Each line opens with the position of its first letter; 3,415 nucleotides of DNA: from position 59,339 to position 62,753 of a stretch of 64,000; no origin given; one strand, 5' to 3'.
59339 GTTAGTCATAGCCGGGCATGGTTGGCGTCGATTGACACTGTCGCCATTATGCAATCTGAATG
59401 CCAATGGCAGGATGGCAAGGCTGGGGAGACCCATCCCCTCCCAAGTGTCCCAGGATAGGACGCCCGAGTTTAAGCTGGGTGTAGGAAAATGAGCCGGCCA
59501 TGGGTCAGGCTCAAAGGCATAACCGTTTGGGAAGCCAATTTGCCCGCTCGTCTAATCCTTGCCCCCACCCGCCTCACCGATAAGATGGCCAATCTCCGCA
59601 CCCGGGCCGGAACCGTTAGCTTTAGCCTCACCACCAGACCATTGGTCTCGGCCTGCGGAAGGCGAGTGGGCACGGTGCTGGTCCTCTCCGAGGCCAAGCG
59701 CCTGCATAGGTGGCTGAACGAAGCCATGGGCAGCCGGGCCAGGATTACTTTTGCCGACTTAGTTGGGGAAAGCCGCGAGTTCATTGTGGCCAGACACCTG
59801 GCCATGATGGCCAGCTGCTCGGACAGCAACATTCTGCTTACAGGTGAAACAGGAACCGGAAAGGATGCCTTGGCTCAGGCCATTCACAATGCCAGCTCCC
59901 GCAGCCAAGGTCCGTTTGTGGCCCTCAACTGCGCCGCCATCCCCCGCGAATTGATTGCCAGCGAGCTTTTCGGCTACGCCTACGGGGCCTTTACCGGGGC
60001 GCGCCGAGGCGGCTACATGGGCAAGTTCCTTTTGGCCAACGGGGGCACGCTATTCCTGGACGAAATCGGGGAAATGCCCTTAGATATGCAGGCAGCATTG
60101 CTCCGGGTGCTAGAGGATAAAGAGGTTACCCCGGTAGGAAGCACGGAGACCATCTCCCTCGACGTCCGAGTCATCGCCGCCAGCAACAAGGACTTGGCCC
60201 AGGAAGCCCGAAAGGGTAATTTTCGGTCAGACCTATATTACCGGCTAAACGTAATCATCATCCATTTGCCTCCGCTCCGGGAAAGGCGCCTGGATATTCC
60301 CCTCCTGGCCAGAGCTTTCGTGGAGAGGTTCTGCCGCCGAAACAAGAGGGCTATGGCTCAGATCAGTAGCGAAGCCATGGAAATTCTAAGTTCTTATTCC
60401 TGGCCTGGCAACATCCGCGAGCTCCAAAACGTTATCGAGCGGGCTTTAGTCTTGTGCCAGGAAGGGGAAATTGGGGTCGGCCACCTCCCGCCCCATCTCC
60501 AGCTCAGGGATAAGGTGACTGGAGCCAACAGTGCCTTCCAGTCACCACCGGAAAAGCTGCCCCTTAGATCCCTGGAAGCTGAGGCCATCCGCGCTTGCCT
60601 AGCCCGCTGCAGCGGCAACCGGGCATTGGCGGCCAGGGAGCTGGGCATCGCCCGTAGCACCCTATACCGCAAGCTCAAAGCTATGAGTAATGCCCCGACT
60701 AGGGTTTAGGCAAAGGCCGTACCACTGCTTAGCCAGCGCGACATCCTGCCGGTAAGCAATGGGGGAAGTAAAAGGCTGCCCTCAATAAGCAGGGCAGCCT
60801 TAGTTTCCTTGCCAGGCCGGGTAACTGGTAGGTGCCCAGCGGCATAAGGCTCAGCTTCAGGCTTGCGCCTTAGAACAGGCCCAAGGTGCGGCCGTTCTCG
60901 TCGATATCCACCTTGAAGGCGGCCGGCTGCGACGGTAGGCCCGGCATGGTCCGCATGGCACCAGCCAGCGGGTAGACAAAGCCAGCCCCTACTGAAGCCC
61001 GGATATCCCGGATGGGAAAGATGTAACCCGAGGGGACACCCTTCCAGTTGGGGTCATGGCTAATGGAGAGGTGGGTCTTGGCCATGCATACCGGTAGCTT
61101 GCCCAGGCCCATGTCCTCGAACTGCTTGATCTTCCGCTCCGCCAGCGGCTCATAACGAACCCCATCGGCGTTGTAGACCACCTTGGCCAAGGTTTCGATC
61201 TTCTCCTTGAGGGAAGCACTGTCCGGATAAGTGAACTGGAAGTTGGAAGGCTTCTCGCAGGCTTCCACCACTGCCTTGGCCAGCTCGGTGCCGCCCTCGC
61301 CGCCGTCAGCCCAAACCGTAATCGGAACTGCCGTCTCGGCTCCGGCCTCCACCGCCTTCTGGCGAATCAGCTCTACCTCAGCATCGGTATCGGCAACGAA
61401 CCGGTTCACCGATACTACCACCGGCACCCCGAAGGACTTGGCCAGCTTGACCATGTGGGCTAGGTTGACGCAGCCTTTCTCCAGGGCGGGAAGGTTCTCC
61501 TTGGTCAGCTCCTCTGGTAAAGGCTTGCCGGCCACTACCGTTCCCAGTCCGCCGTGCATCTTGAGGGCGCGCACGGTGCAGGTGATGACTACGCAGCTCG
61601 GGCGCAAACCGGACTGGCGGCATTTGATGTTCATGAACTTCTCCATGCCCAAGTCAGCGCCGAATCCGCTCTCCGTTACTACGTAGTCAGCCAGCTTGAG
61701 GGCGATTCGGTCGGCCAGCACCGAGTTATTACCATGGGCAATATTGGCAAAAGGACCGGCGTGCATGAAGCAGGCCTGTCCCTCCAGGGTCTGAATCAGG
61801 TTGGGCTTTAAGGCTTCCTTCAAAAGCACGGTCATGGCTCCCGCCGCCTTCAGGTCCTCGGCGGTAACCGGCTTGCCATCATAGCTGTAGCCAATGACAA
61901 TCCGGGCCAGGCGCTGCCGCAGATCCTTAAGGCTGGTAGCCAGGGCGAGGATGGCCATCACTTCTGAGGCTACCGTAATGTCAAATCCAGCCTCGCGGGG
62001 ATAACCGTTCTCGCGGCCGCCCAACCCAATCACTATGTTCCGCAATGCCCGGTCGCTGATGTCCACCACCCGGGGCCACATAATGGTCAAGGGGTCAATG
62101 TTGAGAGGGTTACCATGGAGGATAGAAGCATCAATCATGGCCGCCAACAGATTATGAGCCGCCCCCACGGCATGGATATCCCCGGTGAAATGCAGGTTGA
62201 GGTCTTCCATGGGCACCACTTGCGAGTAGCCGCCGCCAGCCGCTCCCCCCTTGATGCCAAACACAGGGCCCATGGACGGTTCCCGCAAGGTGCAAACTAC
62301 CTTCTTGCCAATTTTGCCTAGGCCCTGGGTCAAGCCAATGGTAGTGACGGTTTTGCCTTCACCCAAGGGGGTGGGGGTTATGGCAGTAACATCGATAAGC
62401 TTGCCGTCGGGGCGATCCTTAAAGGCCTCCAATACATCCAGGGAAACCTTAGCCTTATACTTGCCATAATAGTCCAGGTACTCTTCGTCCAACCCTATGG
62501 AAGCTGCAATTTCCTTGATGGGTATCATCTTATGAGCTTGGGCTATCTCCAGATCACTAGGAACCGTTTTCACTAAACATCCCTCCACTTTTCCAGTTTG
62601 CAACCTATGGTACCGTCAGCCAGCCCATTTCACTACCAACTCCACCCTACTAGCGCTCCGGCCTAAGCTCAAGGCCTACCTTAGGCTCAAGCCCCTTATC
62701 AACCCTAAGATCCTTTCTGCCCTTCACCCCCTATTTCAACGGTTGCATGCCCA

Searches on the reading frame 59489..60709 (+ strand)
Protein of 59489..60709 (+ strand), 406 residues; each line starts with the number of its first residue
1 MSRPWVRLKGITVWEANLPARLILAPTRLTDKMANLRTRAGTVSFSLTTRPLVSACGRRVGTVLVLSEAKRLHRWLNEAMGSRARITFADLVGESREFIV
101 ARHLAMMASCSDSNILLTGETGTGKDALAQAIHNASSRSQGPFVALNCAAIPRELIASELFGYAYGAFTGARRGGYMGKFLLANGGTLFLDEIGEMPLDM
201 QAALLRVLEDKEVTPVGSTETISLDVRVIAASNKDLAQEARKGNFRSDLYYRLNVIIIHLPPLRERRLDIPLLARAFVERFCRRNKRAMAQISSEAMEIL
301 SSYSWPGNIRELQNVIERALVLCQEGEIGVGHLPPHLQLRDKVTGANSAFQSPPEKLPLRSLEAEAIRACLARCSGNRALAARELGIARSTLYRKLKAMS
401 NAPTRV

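Call 36: search_protein_families(library=pfam, proteins=[window:59489-60709:+], max_evalue=0.001)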
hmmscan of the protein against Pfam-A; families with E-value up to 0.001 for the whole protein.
window:59489-60709:+ (406 aa): 11 families
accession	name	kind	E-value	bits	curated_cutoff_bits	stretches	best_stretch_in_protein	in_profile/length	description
PF00158.32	Sigma54_activat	-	6e-66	221.7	20.2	1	92-258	2-167/168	Sigma-54 interaction domain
PF25601.1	AAA_lid_14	-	7.5e-29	99.8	27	1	264-343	1-80/87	AAA+ ATPase lid domain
PF14532.12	Sigma54_activ_2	-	1.8e-19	70.8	25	1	101-263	11-138/138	Sigma-54 interaction domain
PF02954.25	HTH_8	-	1.3e-13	50.9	22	1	359-398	2-41/42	Bacterial regulatory protein, Fis family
PF07728.20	AAA_5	-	3.6e-10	40.4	22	1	114-235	1-124/139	AAA domain (dynein-related subfamily)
PF07724.20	AAA_2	-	1.1e-07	32.5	27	1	113-241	4-132/166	AAA domain (Cdc48 subfamily)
PF01078.27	Mg_chelatase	-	3.2e-07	30.4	20.3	0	168-233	90-157/207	Magnesium chelatase, subunit ChlI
PF00493.29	MCM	-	6.2e-05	22.6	23.3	1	109-234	54-173/224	MCM P-loop domain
PF00004.35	AAA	-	7.7e-05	23.6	21.2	1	115-234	1-110/131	ATPase family associated with various cellular activities (AAA)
PF07726.17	AAA_3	-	0.00014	22.1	27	1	115-233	2-111/131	ATPase family associated with various cellular activities (AAA)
PF13191.12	AAA_16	-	0.00018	22.5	32.6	1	101-161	10-79/167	AAA ATPase domain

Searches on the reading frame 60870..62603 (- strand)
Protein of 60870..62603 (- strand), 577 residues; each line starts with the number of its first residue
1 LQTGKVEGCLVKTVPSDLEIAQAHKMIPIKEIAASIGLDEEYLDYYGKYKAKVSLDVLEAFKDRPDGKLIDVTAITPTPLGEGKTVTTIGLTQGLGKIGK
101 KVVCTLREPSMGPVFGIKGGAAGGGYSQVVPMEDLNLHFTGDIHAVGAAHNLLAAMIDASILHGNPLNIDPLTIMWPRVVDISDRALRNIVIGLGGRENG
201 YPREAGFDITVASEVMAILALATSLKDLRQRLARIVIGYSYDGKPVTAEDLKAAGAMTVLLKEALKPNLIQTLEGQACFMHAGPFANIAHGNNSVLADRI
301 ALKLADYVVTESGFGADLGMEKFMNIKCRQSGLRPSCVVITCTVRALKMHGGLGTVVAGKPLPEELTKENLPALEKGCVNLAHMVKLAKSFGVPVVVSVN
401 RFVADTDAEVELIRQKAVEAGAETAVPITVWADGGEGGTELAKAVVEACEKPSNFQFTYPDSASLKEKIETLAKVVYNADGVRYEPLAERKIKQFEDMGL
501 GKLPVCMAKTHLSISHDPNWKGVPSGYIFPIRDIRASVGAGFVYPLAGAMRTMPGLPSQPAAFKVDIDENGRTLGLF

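Call 36: search_protein_families(library=pfam, proteins=[window:60870-62603:-], max_evalue=0.001)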
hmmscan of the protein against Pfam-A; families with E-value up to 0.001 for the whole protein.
window:60870-62603:- (577 aa): 1 family
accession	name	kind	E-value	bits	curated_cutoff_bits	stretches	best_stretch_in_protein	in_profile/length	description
PF01268.25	FTHFS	-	1.3e-264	879.1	27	1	16-577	2-556/556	Formate--tetrahydrofolate ligase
